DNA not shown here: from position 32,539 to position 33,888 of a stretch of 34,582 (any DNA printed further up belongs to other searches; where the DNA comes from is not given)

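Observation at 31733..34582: Coupled TPR / NHL beta-propeller / multihaem cytochrome operon: candidate envelope electron conduit in a high-GC monoderm-type genome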

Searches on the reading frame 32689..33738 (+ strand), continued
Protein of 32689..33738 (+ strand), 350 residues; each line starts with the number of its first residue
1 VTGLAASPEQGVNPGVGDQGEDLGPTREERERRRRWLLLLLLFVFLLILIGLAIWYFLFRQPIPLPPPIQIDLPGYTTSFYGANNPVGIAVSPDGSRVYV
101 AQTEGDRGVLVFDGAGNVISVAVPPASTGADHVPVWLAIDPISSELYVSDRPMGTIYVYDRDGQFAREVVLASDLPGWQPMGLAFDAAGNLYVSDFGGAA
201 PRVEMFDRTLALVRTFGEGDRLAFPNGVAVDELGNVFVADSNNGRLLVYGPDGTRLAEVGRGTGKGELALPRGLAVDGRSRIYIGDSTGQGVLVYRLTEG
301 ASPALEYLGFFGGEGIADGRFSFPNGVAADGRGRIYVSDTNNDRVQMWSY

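Call 72: find_homologous_proteins(query=window:32689-33738:+, max_evalue=1e-10)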
Query window:32689-33738:+ (350 aa): 1559 proteins with E <= 1e-10 among 8000 candidates; the best 120 are listed.
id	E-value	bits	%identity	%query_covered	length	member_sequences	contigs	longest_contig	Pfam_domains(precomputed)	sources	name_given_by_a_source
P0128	1.1e-221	753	95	100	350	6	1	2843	PF17170.11,PF01436.28,PF25021.2,PF06739.18,PF08450.19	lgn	-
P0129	4.2e-198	676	86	100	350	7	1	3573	PF17170.11,PF01436.28,PF25021.2,PF06739.18,PF08450.19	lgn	-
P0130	4.6e-168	577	73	100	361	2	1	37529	PF22807.3,PF01436.28,PF25021.2,PF06739.18,PF08450.19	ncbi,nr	ncbi:MAG: hypothetical protein FIA92_00535 [Chloroflexi bacterium]|nr:hypothetical protein [Chlorofl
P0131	5.5e-168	576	75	100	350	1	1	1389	PF20067.6,PF22807.3,PF01436.28,PF25021.2,PF06739.18,PF08450.19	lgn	-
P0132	5.5e-165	567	80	85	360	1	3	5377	PF17170.11,PF01731.27,PF20067.6,PF01436.28,PF25021.2,PF06739.18,PF08450.19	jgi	jgi:DNA-binding beta-propeller fold protein YncE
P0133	6.9e-165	566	77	85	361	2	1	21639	PF17170.11,PF01436.28,PF25021.2,PF06739.18,PF08450.19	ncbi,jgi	-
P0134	5.5e-161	553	76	85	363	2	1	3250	PF17170.11,PF20067.6,PF01436.28,PF25021.2,PF06739.18,PF08450.19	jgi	jgi:DNA-binding beta-propeller fold protein YncE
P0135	6.8e-160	550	69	100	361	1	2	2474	PF01436.28,PF25021.2,PF06739.18,PF08450.19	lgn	-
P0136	2.1e-156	538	75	85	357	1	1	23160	PF17170.11,PF01731.27,PF20067.6,PF22807.3,PF03088.23,PF01436.28,PF25021.2,PF06739.18,PF08450.19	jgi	jgi:sugar lactone lactonase YvrE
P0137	2.8e-147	508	69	85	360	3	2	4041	PF06977.18,PF22807.3,PF01436.28,PF25021.2,PF06739.18,PF08450.19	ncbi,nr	ncbi:MAG TPA: NHL repeat-containing protein [Candidatus Limnocylindrales bacterium]|nr:NHL repeat-co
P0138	7.3e-146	504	63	85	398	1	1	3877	PF17170.11,PF20067.6,PF22807.3,PF01436.28,PF25021.2,PF06739.18,PF08450.19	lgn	-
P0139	1.2e-145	503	67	85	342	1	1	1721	PF01731.27,PF20067.6,PF22807.3,PF01436.28,PF25021.2,PF06739.18,PF08450.19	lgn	-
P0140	6.4e-144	497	67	86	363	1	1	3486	PF01436.28,PF25021.2,PF06739.18,PF08450.19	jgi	jgi:tripartite motif-containing protein 71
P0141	2.0e-142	492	65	85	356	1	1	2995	PF01731.27,PF01436.28,PF25021.2,PF06739.18,PF08450.19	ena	-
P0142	7.6e-142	490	66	85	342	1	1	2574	PF01731.27,PF20067.6,PF22807.3,PF24684.2,PF01436.28,PF25021.2,PF06739.18,PF08450.19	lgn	-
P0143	1.9e-140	486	66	86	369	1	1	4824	PF01436.28,PF25021.2,PF06739.18,PF08450.19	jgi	jgi:DNA-binding beta-propeller fold protein YncE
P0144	3.2e-139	482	65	85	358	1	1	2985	PF01731.27,PF22807.3,PF01436.28,PF25021.2,PF06739.18,PF08450.19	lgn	-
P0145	4.3e-139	481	64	87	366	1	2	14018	PF17170.11,PF01731.27,PF20067.6,PF22807.3,PF01436.28,PF25021.2,PF06739.18,PF08450.19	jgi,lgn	jgi:DNA-binding beta-propeller fold protein YncE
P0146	7.3e-139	481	67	86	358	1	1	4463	PF01731.27,PF22807.3,PF01436.28,PF25021.2,PF06739.18,PF08450.19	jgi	jgi:DNA-binding beta-propeller fold protein YncE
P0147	7.8e-138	477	64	86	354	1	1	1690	PF01731.27,PF20067.6,PF22807.3,PF01436.28,PF25021.2,PF06739.18,PF08450.19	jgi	jgi:DNA-binding beta-propeller fold protein YncE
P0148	1.7e-137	476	58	93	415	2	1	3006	PF01436.28,PF25021.2,PF06739.18,PF08450.19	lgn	-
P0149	2.8e-135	469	59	92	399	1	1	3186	PF01436.28,PF25021.2,PF06739.18,PF08450.19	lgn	-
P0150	5.4e-135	468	64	85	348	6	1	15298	PF01731.27,PF20067.6,PF22807.3,PF02393.22,PF01436.28,PF25021.2,PF06739.18,PF08450.19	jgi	jgi:DNA-binding beta-propeller fold protein YncE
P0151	8.7e-135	467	62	87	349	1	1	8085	PF17170.11,PF01436.28,PF25021.2,PF06739.18,PF08450.19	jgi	jgi:DNA-binding beta-propeller fold protein YncE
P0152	8.8e-135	467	63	83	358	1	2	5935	PF01731.27,PF20067.6,PF22807.3,PF01436.28,PF25021.2,PF06739.18,PF08450.19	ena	-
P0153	5.2e-134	465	63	86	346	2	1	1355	PF01731.27,PF20067.6,PF22807.3,PF01436.28,PF25021.2,PF06739.18,PF08450.19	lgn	-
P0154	6.5e-134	464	60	99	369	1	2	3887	PF01731.27,PF20067.6,PF24684.2,PF01436.28,PF25021.2,PF06739.18,PF08450.19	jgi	jgi:DNA-binding beta-propeller fold protein YncE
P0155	4.0e-133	462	62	88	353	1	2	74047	PF01731.27,PF20067.6,PF22807.3,PF01436.28,PF25021.2,PF06739.18,PF08450.19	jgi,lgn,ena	jgi:DNA-binding beta-propeller fold protein YncE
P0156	1.1e-132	460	60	95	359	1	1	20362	PF01731.27,PF20067.6,PF22807.3,PF01436.28,PF25021.2,PF06739.18,PF08450.19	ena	-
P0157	1.5e-132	460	60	86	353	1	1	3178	PF17170.11,PF01731.27,PF20067.6,PF01436.28,PF25021.2,PF06739.18,PF08450.19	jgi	jgi:DNA-binding beta-propeller fold protein YncE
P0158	1.7e-132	460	62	86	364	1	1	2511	PF01731.27,PF20067.6,PF22807.3,PF01436.28,PF25021.2,PF06739.18,PF08450.19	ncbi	-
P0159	2.0e-132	459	63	85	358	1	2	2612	PF01731.27,PF20067.6,PF22807.3,PF03088.23,PF01436.28,PF25021.2,PF06739.18,PF08450.19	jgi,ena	jgi:DNA-binding beta-propeller fold protein YncE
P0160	2.4e-132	459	62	93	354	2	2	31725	PF01731.27,PF01436.28,PF25021.2,PF06739.18,PF08450.19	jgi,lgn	jgi:DNA-binding beta-propeller fold protein YncE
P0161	3.5e-132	459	62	85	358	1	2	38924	PF20067.6,PF01436.28,PF25021.2,PF06739.18,PF08450.19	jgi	jgi:DNA-binding beta-propeller fold protein YncE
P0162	4.2e-132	458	61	86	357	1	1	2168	PF17170.11,PF01731.27,PF22807.3,PF01436.28,PF25021.2,PF06739.18,PF08450.19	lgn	-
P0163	6.8e-132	458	60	93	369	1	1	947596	PF17170.11,PF01731.27,PF20067.6,PF22807.3,PF01436.28,PF25021.2,PF06739.18,PF08450.19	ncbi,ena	-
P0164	1.0e-131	457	60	86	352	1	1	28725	PF01731.27,PF20067.6,PF22807.3,PF24684.2,PF01436.28,PF25021.2,PF06739.18,PF08450.19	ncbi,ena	-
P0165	1.6e-131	456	65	85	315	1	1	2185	PF17170.11,PF01731.27,PF20067.6,PF22807.3,PF24684.2,PF01436.28,PF25021.2,PF06739.18,PF08450.19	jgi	jgi:DNA-binding beta-propeller fold protein YncE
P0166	2.1e-131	456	62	85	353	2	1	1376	PF17170.11,PF01731.27,PF20067.6,PF22807.3,PF24684.2,PF01436.28,PF25021.2,PF06739.18,PF08450.19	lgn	-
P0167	3.0e-131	456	62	86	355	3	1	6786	PF17170.11,PF01731.27,PF20067.6,PF22807.3,PF01436.28,PF25021.2,PF06739.18,PF08450.19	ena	-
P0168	3.4e-131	455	61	93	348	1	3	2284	PF17170.11,PF01731.27,PF20067.6,PF22807.3,PF01436.28,PF25021.2,PF06739.18,PF08450.19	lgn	-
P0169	6.1e-131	455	60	85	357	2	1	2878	PF01731.27,PF01436.28,PF25021.2,PF06739.18,PF08450.19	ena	-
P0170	9.9e-131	454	62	85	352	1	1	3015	PF01731.27,PF01436.28,PF25021.2,PF06739.18,PF08450.19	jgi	jgi:DNA-binding beta-propeller fold protein YncE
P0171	1.2e-130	454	61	86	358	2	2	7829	PF01731.27,PF01436.28,PF25021.2,PF06739.18,PF08450.19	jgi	jgi:DNA-binding beta-propeller fold protein YncE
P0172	2.6e-130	453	62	86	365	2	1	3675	PF17170.11,PF01731.27,PF20067.6,PF22807.3,PF01436.28,PF25021.2,PF06739.18,PF08450.19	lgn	-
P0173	1.7e-129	450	60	86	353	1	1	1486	PF01731.27,PF20067.6,PF22807.3,PF01436.28,PF25021.2,PF06739.18,PF08450.19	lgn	-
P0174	3.1e-129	449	62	86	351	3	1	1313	PF10282.16,PF01731.27,PF20067.6,PF22807.3,PF24684.2,PF01436.28,PF25021.2,PF06739.18,PF08450.19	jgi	jgi:DNA-binding beta-propeller fold protein YncE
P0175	3.5e-129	449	60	86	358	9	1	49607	PF01731.27,PF20067.6,PF22807.3,PF01436.28,PF25021.2,PF06739.18,PF08450.19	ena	-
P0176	7.4e-129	448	61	87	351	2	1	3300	PF17170.11,PF01731.27,PF20067.6,PF01436.28,PF25021.2,PF06739.18,PF08450.19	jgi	-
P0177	7.9e-129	448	60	94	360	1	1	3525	PF20067.6,PF22807.3,PF01436.28,PF25021.2,PF06739.18,PF08450.19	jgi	jgi:DNA-binding beta-propeller fold protein YncE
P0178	9.3e-129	447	59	85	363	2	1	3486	PF01731.27,PF01436.28,PF25021.2,PF06739.18,PF08450.19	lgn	-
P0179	4.7e-128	445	62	85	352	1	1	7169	PF01731.27,PF01436.28,PF25021.2,PF06739.18,PF08450.19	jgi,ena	-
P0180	9.2e-128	444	60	87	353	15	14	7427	PF20067.6,PF22807.3,PF01436.28,PF25021.2,PF06739.18,PF08450.19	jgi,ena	-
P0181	1.9e-127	443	59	93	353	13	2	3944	PF01731.27,PF20067.6,PF22807.3,PF01436.28,PF25021.2,PF06739.18,PF08450.19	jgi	-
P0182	2.0e-127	443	61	85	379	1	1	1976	PF17170.11,PF01731.27,PF20067.6,PF22807.3,PF24684.2,PF01436.28,PF25021.2,PF06739.18,PF08450.19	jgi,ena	-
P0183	6.4e-127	441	62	86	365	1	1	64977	PF01731.27,PF20067.6,PF01436.28,PF25021.2,PF06739.18,PF08450.19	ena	-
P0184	1.4e-126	440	59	85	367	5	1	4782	PF01731.27,PF01436.28,PF25021.2,PF06739.18,PF08450.19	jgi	jgi:sugar lactone lactonase YvrE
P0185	1.7e-126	440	59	86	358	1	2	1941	PF01731.27,PF20067.6,PF22807.3,PF01436.28,PF25021.2,PF06739.18,PF08450.19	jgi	jgi:DNA-binding beta-propeller fold protein YncE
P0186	1.9e-126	440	60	93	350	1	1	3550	PF10282.16,PF20067.6,PF22807.3,PF01436.28,PF25021.2,PF06739.18,PF08450.19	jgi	jgi:DNA-binding beta-propeller fold protein YncE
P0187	3.0e-126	439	57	96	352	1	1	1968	PF01731.27,PF01436.28,PF25021.2,PF06739.18,PF08450.19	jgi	-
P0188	4.0e-126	439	59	86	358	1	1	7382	PF17170.11,PF20067.6,PF22807.3,PF01436.28,PF25021.2,PF06739.18,PF08450.19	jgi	jgi:DNA-binding beta-propeller fold protein YncE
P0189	6.1e-126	438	61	87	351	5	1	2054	PF20067.6,PF01436.28,PF25021.2,PF06739.18,PF08450.19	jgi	-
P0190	6.8e-126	438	58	87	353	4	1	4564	PF20067.6,PF22807.3,PF01436.28,PF25021.2,PF06739.18,PF08450.19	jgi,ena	jgi:DNA-binding beta-propeller fold protein YncE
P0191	8.6e-126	438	55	100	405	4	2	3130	PF01731.27,PF20067.6,PF01436.28,PF25021.2,PF06739.18,PF08450.19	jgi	-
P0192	8.6e-126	438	60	93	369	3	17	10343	PF01731.27,PF20067.6,PF22807.3,PF01436.28,PF25021.2,PF06739.18,PF08450.19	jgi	jgi:tripartite motif-containing protein 71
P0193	1.3e-125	437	60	85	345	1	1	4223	PF01731.27,PF20067.6,PF01436.28,PF25021.2,PF06739.18,PF08450.19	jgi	-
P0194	1.5e-125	437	60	87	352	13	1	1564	PF01436.28,PF25021.2,PF06739.18,PF08450.19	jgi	jgi:DNA-binding beta-propeller fold protein YncE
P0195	2.3e-125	436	58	93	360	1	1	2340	PF17170.11,PF01731.27,PF20067.6,PF22807.3,PF01436.28,PF25021.2,PF06739.18,PF08450.19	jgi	jgi:DNA-binding beta-propeller fold protein YncE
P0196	9.0e-125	434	61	85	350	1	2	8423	PF01731.27,PF20067.6,PF01436.28,PF25021.2,PF06739.18,PF08450.19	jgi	jgi:sugar lactone lactonase YvrE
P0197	1.1e-124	434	60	92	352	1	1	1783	PF20067.6,PF01436.28,PF25021.2,PF06739.18,PF08450.19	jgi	jgi:DNA-binding beta-propeller fold protein YncE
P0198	1.3e-124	434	59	85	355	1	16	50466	PF01436.28,PF25021.2,PF06739.18,PF08450.19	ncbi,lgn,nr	ncbi:MAG TPA: hypothetical protein VLA23_13585 [Candidatus Limnocylindrales bacterium]|nr:hypothetic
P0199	2.4e-124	433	59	93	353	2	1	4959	PF20067.6,PF01436.28,PF25021.2,PF06739.18,PF08450.19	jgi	-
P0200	2.6e-124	433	58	94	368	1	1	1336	PF01436.28,PF25021.2,PF06739.18,PF08450.19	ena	-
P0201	2.8e-124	433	60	86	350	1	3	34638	PF01731.27,PF20067.6,PF22807.3,PF01436.28,PF25021.2,PF06739.18,PF08450.19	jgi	jgi:DNA-binding beta-propeller fold protein YncE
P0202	3.5e-124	432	60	92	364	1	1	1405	PF20067.6,PF01436.28,PF25021.2,PF06739.18,PF08450.19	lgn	-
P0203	7.8e-124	431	56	85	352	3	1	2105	PF01731.27,PF22807.3,PF24684.2,PF01436.28,PF25021.2,PF06739.18,PF08450.19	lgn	-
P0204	8.0e-124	431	57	100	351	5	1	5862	PF17170.11,PF01731.27,PF20067.6,PF22807.3,PF01436.28,PF25021.2,PF06739.18,PF08450.19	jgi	jgi:DNA-binding beta-propeller fold protein YncE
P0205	8.0e-124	431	59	87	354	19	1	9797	PF20067.6,PF22807.3,PF01436.28,PF25021.2,PF06739.18,PF08450.19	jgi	-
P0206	1.1e-123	431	57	92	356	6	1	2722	PF01436.28,PF25021.2,PF06739.18,PF08450.19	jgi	-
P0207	1.3e-123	430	57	95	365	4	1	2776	PF01731.27,PF20067.6,PF22807.3,PF01436.28,PF25021.2,PF06739.18,PF08450.19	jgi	jgi:DNA-binding beta-propeller fold protein YncE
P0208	1.6e-123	430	58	96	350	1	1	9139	PF20067.6,PF01436.28,PF25021.2,PF06739.18,PF08450.19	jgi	jgi:DNA-binding beta-propeller fold protein YncE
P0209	1.7e-123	430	58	87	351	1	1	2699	PF17170.11,PF01731.27,PF20067.6,PF22807.3,PF01436.28,PF25021.2,PF06739.18,PF08450.19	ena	-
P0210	2.5e-123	430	60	92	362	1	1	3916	PF17170.11,PF22807.3,PF01436.28,PF25021.2,PF06739.18,PF08450.19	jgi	jgi:DNA-binding beta-propeller fold protein YncE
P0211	2.9e-123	429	59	92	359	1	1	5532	PF01436.28,PF25021.2,PF06739.18,PF08450.19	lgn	-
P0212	2.9e-123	429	59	85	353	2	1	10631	PF01731.27,PF01436.28,PF25021.2,PF06739.18,PF08450.19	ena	-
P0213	3.1e-123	429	56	95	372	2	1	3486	PF20067.6,PF01436.28,PF25021.2,PF06739.18,PF08450.19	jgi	jgi:DNA-binding beta-propeller fold protein YncE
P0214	3.5e-123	429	58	92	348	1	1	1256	PF17170.11,PF01731.27,PF20067.6,PF22807.3,PF01436.28,PF25021.2,PF06739.18,PF08450.19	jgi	jgi:DNA-binding beta-propeller fold protein YncE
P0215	6.2e-123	428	56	99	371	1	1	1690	PF20067.6,PF01436.28,PF25021.2,PF06739.18,PF08450.19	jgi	jgi:DNA-binding beta-propeller fold protein YncE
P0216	8.0e-123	428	59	85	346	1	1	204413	PF01731.27,PF22807.3,PF01436.28,PF25021.2,PF06739.18,PF08450.19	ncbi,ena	-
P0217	1.0e-122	427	57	93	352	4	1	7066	PF01731.27,PF01436.28,PF25021.2,PF06739.18,PF08450.19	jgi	jgi:tripartite motif-containing protein 71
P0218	1.3e-122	427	57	93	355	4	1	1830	PF01731.27,PF22807.3,PF01436.28,PF25021.2,PF06739.18,PF08450.19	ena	-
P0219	1.6e-122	427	59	93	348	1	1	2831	PF17170.11,PF01436.28,PF25021.2,PF06739.18,PF08450.19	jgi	jgi:DNA-binding beta-propeller fold protein YncE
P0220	1.8e-122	427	55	99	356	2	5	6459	PF17170.11,PF01731.27,PF20067.6,PF02393.22,PF01436.28,PF25021.2,PF06739.18,PF08450.19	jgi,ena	jgi:DNA-binding beta-propeller fold protein YncE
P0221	1.9e-122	427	59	93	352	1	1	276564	PF17170.11,PF01731.27,PF20067.6,PF22807.3,PF01436.28,PF25021.2,PF06739.18,PF08450.19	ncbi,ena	-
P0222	2.2e-122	426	57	93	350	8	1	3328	PF01731.27,PF20067.6,PF01436.28,PF25021.2,PF06739.18,PF08450.19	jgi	jgi:DNA-binding beta-propeller fold protein YncE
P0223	2.8e-122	426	58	87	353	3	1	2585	PF01731.27,PF20067.6,PF22807.3,PF01436.28,PF25021.2,PF06739.18,PF08450.19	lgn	-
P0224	4.0e-122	426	59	85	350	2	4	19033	PF20067.6,PF01436.28,PF25021.2,PF06739.18,PF08450.19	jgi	jgi:DNA-binding beta-propeller fold protein YncE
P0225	4.1e-122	426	58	85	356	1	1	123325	PF17170.11,PF01731.27,PF01436.28,PF25021.2,PF06739.18,PF08450.19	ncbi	-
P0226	4.6e-122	425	59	86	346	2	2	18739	PF17170.11,PF22807.3,PF01436.28,PF25021.2,PF06739.18,PF08450.19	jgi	jgi:DNA-binding beta-propeller fold protein YncE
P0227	5.6e-122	425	58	92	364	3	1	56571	PF20067.6,PF01436.28,PF25021.2,PF06739.18,PF08450.19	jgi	jgi:DNA-binding beta-propeller fold protein YncE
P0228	7.0e-122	425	58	93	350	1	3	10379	PF01731.27,PF01436.28,PF25021.2,PF06739.18,PF08450.19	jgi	jgi:DNA-binding beta-propeller fold protein YncE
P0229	7.0e-122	425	58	93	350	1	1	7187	PF20067.6,PF01436.28,PF25021.2,PF06739.18,PF08450.19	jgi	jgi:DNA-binding beta-propeller fold protein YncE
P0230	7.1e-122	425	61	85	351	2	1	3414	PF01731.27,PF20067.6,PF22807.3,PF01436.28,PF25021.2,PF06739.18,PF08450.19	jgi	jgi:DNA-binding beta-propeller fold protein YncE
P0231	1.1e-121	424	56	93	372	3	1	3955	PF01731.27,PF20067.6,PF01436.28,PF25021.2,PF06739.18,PF08450.19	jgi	jgi:tripartite motif-containing protein 71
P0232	1.2e-121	424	58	92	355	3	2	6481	PF17170.11,PF01731.27,PF20067.6,PF22807.3,PF01436.28,PF25021.2,PF06739.18,PF08450.19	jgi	jgi:DNA-binding beta-propeller fold protein YncE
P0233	1.4e-121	424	59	87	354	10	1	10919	PF20067.6,PF01436.28,PF25021.2,PF06739.18,PF08450.19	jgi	jgi:DNA-binding beta-propeller fold protein YncE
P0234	1.5e-121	424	55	93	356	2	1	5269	PF17170.11,PF01731.27,PF20067.6,PF22807.3,PF01436.28,PF25021.2,PF06739.18,PF08450.19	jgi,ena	-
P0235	2.0e-121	423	59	85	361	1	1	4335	PF17170.11,PF01731.27,PF20067.6,PF22807.3,PF01436.28,PF25021.2,PF06739.18,PF08450.19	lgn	-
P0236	5.8e-121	422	59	83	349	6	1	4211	PF17170.11,PF01731.27,PF01436.28,PF25021.2,PF06739.18,PF08450.19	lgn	-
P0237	6.1e-121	422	60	85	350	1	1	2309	PF20067.6,PF01436.28,PF25021.2,PF06739.18,PF08450.19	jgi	jgi:DNA-binding beta-propeller fold protein YncE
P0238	6.5e-121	422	58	93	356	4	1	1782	PF10282.16,PF17170.11,PF01436.28,PF25021.2,PF06739.18,PF08450.19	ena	-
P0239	6.6e-121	422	62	85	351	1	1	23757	PF01731.27,PF20067.6,PF01436.28,PF25021.2,PF06739.18,PF08450.19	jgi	jgi:DNA-binding beta-propeller fold protein YncE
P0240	7.4e-121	421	55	100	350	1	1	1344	PF20067.6,PF01436.28,PF25021.2,PF06739.18,PF08450.19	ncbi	-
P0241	7.8e-121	421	59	85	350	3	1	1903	PF20067.6,PF22807.3,PF01436.28,PF25021.2,PF06739.18,PF08450.19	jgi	jgi:DNA-binding beta-propeller fold protein YncE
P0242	8.1e-121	421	58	92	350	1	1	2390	PF20067.6,PF01436.28,PF25021.2,PF06739.18,PF08450.19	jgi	jgi:DNA-binding beta-propeller fold protein YncE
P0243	1.3e-120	421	57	92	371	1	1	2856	PF10282.16,PF20067.6,PF01436.28,PF25021.2,PF06739.18,PF08450.19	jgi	jgi:DNA-binding beta-propeller fold protein YncE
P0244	1.3e-120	421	57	93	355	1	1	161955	PF01731.27,PF01436.28,PF25021.2,PF06739.18,PF08450.19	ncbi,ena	-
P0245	1.6e-120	420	60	85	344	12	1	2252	PF17170.11,PF01731.27,PF22807.3,PF03088.23,PF02393.22,PF01436.28,PF25021.2,PF06739.18,PF08450.19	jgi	-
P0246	1.7e-120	420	56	96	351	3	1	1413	PF17170.11,PF01731.27,PF20067.6,PF22807.3,PF01436.28,PF25021.2,PF06739.18,PF08450.19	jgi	jgi:DNA-binding beta-propeller fold protein YncE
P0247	1.9e-120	420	58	93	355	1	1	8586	PF17170.11,PF01731.27,PF20067.6,PF01436.28,PF25021.2,PF06739.18,PF08450.19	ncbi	-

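Call 75: search_solved_structures(query=A5, max_evalue=0.001)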
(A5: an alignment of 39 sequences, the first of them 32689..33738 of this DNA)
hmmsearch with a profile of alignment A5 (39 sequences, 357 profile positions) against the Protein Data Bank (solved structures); distinct sequences matched with E-value up to 0.001: 104 (the best 60 are shown).
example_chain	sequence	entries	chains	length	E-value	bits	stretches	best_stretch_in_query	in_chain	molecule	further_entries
6d69_A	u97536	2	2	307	2.5e-59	204.2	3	230-355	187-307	NHL Repeat Region of D. melanogaster Thin | Thin, isoform D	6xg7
3wwa_A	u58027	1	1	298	3e-58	200.7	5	228-352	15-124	Pizza7H protein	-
6f0t_A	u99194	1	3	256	1.9e-44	155.3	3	186-352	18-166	Pizza6-SFW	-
7qrx_A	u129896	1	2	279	4.2e-44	154.1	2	227-355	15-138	E3 ubiquitin-protein ligase TRIM71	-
8j72_A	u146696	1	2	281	4.8e-44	154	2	227-355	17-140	E3 ubiquitin-protein ligase TRIM71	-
9jur_A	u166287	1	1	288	5e-44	153.9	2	227-355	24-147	E3 ubiquitin-protein ligase TRIM71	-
6fpt_A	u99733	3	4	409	3e-42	148.1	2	228-355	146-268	E3 ubiquitin-protein ligase TRIM71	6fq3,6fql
7zqg_A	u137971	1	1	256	2.1e-41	145.2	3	186-352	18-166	Pizza6-KSH-TSH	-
6rej_A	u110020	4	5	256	2.4e-41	145.1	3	187-352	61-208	Pizza6-SH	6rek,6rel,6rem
7zq2_A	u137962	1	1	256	5e-41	144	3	186-352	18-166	Pizza6-RSH-TSH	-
7qrw_A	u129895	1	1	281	5.4e-41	143.9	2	228-355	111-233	Isoform 4 of Tripartite motif-containing protein 3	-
6qsd_A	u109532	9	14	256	9.5e-41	143.1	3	186-352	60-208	Pizza6S | Pizza6-S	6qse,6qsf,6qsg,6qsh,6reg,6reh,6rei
7zpz_A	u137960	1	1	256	5.6e-40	140.6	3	187-352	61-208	Pizza6-TSR-TSH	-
7zpw_A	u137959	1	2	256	6.5e-40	140.3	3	187-352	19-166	Pizza6-TSK-TSH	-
3ww9_A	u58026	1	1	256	1.5e-39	139.1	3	187-352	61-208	pizza6 protein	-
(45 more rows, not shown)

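Call 83: predict_structure(alignment_id=A5)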
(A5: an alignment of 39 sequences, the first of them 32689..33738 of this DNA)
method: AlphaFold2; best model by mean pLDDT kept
length: 350 residues; sequences in the alignment: 39
mean_pLDDT: 89.8   pTM: 0.78
mean pLDDT of the five models: 89.8, 89.1, 88.7, 88.2, 87.9
residues with pLDDT >= 90: 275; 70-90: 39; 50-70: 15; < 50: 21
segments of 3 or more residues with pLDDT < 50: 1-20
pLDDT, mean of each block of 10 residues (from residue 1): 38 41 68 91 97 87 60 91 97 97 95 96 91 96 97 95 96 95 97 93 98 96 95 97 97 96 84 95 96 95 94 95 97 96 96
secondary structure, 60 per line:
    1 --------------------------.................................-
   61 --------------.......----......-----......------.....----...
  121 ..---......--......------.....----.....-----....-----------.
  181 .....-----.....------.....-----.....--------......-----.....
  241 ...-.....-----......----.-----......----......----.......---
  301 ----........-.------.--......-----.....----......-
elements in order: H27-59 E75-81 E86-91 E97-102 E109-113 E118-122 H126-131 E134-139 E146-150 E155-159 E165-168 E180-185 E191-195 E202-206 E212-216 E225-230 E236-240 E245-249 E255-260 E271-276 E281-286 E291-297 E305-312 E324-329 E335-339 E344-349
